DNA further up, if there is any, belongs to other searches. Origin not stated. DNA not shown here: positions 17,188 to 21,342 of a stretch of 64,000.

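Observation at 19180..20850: Internal tandem duplication of a ~200-aa glycine-rich beta-solenoid-like module in a 1284-aa surface protein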

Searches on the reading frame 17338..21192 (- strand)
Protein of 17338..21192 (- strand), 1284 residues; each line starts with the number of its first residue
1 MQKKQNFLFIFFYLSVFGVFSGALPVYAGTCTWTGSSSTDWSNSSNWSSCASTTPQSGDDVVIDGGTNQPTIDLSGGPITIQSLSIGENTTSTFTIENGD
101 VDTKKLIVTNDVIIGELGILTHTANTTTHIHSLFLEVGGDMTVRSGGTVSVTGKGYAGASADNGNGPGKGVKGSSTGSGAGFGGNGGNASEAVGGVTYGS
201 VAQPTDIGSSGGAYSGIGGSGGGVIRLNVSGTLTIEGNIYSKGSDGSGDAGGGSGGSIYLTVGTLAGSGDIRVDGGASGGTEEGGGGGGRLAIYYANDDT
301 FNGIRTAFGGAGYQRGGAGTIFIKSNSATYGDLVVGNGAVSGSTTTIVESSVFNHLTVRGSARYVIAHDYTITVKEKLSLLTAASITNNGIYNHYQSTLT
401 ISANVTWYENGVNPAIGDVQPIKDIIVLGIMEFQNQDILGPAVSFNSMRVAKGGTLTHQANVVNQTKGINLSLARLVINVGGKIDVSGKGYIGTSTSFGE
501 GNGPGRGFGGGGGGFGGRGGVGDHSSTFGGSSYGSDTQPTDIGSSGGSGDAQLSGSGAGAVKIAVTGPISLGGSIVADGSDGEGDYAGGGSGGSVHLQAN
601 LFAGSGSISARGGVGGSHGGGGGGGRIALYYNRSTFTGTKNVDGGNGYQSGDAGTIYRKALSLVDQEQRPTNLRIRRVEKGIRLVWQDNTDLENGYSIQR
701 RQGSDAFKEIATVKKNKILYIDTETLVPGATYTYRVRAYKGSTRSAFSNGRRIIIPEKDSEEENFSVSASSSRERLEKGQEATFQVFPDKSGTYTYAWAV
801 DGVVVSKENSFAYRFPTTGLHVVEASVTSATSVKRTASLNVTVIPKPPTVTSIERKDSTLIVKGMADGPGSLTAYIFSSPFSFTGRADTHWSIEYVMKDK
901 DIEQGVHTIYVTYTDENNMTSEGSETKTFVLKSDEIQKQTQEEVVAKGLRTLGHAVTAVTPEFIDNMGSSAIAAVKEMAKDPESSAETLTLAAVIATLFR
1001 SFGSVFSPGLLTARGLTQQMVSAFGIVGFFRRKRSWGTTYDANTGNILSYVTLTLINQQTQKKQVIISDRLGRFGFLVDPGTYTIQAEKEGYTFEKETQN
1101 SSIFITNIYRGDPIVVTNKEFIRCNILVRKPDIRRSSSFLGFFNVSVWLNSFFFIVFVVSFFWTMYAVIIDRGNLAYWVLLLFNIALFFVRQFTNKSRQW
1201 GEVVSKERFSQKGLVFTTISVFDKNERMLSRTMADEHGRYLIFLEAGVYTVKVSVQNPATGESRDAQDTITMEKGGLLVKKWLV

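Call 4: search_protein_families(library=pfam, proteins=[window:17338-21192:-], max_evalue=1)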
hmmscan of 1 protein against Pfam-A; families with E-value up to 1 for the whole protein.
window:17338-21192:- (1284 aa): 9 families
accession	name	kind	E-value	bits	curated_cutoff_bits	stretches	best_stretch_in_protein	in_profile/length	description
PF13620.12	CarboxypepD_reg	-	7.8e-14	52.2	32.3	2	1037-1093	4-60/82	Carboxypeptidase regulatory-like domain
PF00801.26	PKD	-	2.8e-05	24.4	23.5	1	765-841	2-78/80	PKD domain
PF00041.27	fn3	-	0.00017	22.1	25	1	670-748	3-78/84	Fibronectin type III domain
PF23194.1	NOMO_5th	-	0.0002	22.2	27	0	1210-1258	12-61/89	NOMO fifth transthyretin-like domain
PF13473.12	Cupredoxin_1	-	0.00056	20.3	27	1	752-797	46-91/104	Cupredoxin-like domain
PF22902.2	NOMO1-like_9th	-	0.00095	19.3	27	1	1051-1104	16-72/75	BOS complex subunit NOMO1-like, beta sandwich domain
PF16820.11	PKD_3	-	0.012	15.8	26.3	1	779-819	18-58/68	PKD-like domain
PF18911.6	PKD_4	-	0.081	13.4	27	1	773-843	11-85/85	PKD domain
PF14289.11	DUF4369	-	0.96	10.5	25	0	880-926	37-87/91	Domain of unknown function (DUF4369)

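Call 5: search_protein_families(library=ncbifam, proteins=[window:17338-21192:-], max_evalue=1)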
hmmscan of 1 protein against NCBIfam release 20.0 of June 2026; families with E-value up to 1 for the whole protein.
window:17338-21192:- (1284 aa): 1 family
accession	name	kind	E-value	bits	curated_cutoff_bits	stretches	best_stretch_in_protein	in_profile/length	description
NF053607.1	CHU_0125_OmpA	equivalog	0.011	14.3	620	1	1041-1099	433-492/639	CHU_0125 family OmpA-like outer membrane integrity protein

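Call 7: find_homologous_proteins(query=window:17338-21192:-)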
Query window:17338-21192:- (1284 aa): 1218 proteins with E <= 0.001 among 8000 candidates; the best 120 are listed.
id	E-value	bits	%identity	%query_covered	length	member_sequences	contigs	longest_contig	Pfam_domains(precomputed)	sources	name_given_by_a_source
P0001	0.0e+0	2829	100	100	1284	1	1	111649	PF13620.13,PF22904.4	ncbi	-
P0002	4.0e-199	682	42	21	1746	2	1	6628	PF07679.23,PF18886.7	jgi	-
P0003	3.7e-197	676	36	25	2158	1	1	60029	-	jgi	jgi:hypothetical protein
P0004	3.5e-196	673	40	20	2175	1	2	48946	-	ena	-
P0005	2.3e-194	667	46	19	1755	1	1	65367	PF07679.23,PF13927.13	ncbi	ncbi:MAG: immunoglobulin domain-containing protein [Planctomycetota bacterium]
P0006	2.4e-194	667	49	13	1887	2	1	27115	-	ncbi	-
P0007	4.9e-189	649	43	17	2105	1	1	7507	-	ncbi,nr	ncbi:MAG: hypothetical protein NT154_26520 [Verrucomicrobia bacterium]|nr:hypothetical protein [Verr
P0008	7.5e-189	648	38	21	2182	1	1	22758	-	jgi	jgi:hypothetical protein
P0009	1.2e-185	638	43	18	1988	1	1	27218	-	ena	-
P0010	1.2e-184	634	39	21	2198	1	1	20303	-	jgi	jgi:hypothetical protein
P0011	1.5e-184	634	40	13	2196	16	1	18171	-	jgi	jgi:hypothetical protein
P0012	1.8e-184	634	48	13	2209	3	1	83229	PF13620.13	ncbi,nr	ncbi:MAG TPA: carboxypeptidase-like regulatory domain-containing protein [Candidatus Acidoferrum sp.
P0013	2.1e-184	634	46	18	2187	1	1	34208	-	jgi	-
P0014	2.2e-184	634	48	15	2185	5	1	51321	-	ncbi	ncbi:MAG: beta strand repeat-containing protein [Limisphaerales bacterium]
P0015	1.3e-183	631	51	15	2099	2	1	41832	-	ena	-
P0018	1.0e-181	625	35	43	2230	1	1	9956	-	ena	-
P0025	4.3e-180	619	48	11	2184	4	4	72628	PF13620.13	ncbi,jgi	ncbi:MAG: carboxypeptidase-like regulatory domain-containing protein [Verrucomicrobiota bacterium]|j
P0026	2.5e-179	617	44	17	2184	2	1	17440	PF13715.13,PF13620.13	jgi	-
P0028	6.6e-177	609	50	12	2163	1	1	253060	PF13620.13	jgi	jgi:hypothetical protein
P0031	9.4e-176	605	37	26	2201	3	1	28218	PF13620.13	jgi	-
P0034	9.4e-174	598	39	21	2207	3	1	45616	PF13620.13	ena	-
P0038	1.4e-171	591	38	21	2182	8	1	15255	PF13620.13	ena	-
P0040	3.4e-171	590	47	16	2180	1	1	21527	PF13620.13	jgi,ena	jgi:hypothetical protein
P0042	1.5e-170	588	37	22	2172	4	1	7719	PF13620.13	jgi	jgi:hypothetical protein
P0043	7.8e-170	585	39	51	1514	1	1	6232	PF25788.3,PF14292.13,PF01471.24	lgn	-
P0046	1.3e-167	578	41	20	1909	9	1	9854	PF13620.13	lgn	-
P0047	5.8e-167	576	48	13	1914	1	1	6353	PF13620.13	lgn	-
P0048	7.4e-167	575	44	13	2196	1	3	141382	PF13620.13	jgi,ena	jgi:hypothetical protein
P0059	1.1e-163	565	44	19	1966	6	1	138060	PF13620.13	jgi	jgi:hypothetical protein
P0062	4.2e-163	563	44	19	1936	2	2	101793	PF13620.13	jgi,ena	-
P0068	6.2e-161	556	39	20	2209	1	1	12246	PF13620.13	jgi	jgi:hypothetical protein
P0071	1.6e-160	555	42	13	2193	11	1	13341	PF13715.13,PF13620.13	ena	-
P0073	2.7e-160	554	44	11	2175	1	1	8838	PF13620.13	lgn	-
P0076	3.1e-158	547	49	13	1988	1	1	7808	PF13620.13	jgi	jgi:hypothetical protein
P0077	3.5e-158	547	39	13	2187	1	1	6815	PF13620.13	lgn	-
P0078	2.1e-157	544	39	12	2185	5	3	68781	PF13620.13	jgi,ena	jgi:hypothetical protein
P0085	1.9e-155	538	50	10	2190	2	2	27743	PF13620.13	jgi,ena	-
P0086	2.9e-155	537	34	21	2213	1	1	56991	PF13715.13,PF13620.13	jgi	jgi:hypothetical protein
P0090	1.4e-154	535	43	12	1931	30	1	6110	PF13620.13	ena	-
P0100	1.5e-151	525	48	49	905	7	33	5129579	-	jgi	jgi:hypothetical protein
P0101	5.4e-151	523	40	20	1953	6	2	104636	PF13620.13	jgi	jgi:hypothetical protein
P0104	2.7e-150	521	44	15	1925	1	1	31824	PF13620.13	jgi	jgi:hypothetical protein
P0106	6.2e-150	519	46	11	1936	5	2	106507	PF13620.13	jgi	jgi:hypothetical protein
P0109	1.4e-149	518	37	22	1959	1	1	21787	PF13620.13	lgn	-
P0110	2.9e-149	517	42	14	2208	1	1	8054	PF13715.13,PF13620.13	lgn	-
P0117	1.1e-147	512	40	19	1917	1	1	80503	PF13715.13,PF13620.13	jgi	jgi:hypothetical protein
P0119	4.3e-147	510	38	20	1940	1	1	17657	-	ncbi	ncbi:MAG: beta strand repeat-containing protein [Limisphaerales bacterium]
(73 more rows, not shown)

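Call 10: search_protein_families(library=pfam, proteins=[P0002, P0043, P0100, P0012, P0018], max_evalue=0.01)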
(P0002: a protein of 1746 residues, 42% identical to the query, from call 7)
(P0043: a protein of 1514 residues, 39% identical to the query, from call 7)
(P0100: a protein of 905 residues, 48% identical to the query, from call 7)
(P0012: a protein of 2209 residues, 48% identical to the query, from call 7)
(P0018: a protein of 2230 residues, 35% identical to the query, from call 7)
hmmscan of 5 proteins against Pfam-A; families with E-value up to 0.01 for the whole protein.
P0002 (1746 aa): 3 families
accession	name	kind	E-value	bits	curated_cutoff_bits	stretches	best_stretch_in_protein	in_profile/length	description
PF07679.22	I-set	-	1.8e-06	28.3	23.7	1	1600-1675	2-80/90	Immunoglobulin I-set domain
PF18886.6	DUF5649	-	5.3e-06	27.1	25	1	1104-1160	2-53/68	Repeats of unknown function (DUF5649)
PF13927.12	Ig_3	-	6e-05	23.9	30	1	1601-1669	4-75/78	Immunoglobulin domain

P0043 (1514 aa): 4 families
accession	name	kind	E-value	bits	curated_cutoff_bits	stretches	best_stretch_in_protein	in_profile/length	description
PF01471.23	PG_binding_1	-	7.8e-11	42.4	23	1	1448-1511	2-57/57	Putative peptidoglycan binding domain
PF25788.1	Ig_Rha78A_N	-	4.5e-05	24.1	27.4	0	1014-1109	16-97/105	Rha78A-like, N-terminal immunoglobulin domain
PF24328.1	DUF7498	-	0.0041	18.2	27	0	1010-1082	6-78/97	Domain of unknown function (DUF7498)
PF14292.12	SusE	-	0.0089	16.6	25.2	1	1130-1179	22-71/106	SusE outer membrane protein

P0100 (905 aa): 0 families

P0012 (2209 aa): 4 families
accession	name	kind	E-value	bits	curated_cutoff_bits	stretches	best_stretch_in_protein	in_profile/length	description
PF13620.12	CarboxypepD_reg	-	9.7e-09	35.9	32.3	1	2058-2111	1-58/82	Carboxypeptidase regulatory-like domain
PF13715.12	CarbopepD_reg_2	-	0.00025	21.4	32.2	1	2059-2108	1-51/88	CarboxypepD_reg-like domain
PF13205.12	Big_5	-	0.00028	22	23.6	1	1953-2052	2-103/105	Bacterial Ig-like domain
PF16371.11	MetallophosN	-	0.0082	16.8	35.6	0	2061-2099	1-36/77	N terminal of Calcineurin-like phosphoesterase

P0018 (2230 aa): 0 families

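Call 11: list_cluster_members(proteins=[P0001])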
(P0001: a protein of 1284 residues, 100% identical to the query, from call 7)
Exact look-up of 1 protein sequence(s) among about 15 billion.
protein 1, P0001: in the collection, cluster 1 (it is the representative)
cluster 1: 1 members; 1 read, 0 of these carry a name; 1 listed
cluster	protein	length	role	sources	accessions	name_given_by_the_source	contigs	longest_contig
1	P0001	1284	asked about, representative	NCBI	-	-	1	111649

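Call 12: find_encoding_contigs(protein=P0001, flank=10000, max_places=3)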
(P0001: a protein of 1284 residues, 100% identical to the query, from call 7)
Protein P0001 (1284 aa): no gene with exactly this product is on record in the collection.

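Call 37: find_related_loci(query=window:17338-21192:-, collection=genome_contigs, flank=10000)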
Query window:17338-21192:- (1284 aa) in genome_contigs; peptide patterns used: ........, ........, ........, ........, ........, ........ (x = any residue, [..] = any of these).
77 stretches matched a pattern, but none encodes a relative of the query by tblastn (E <= 1e-3).
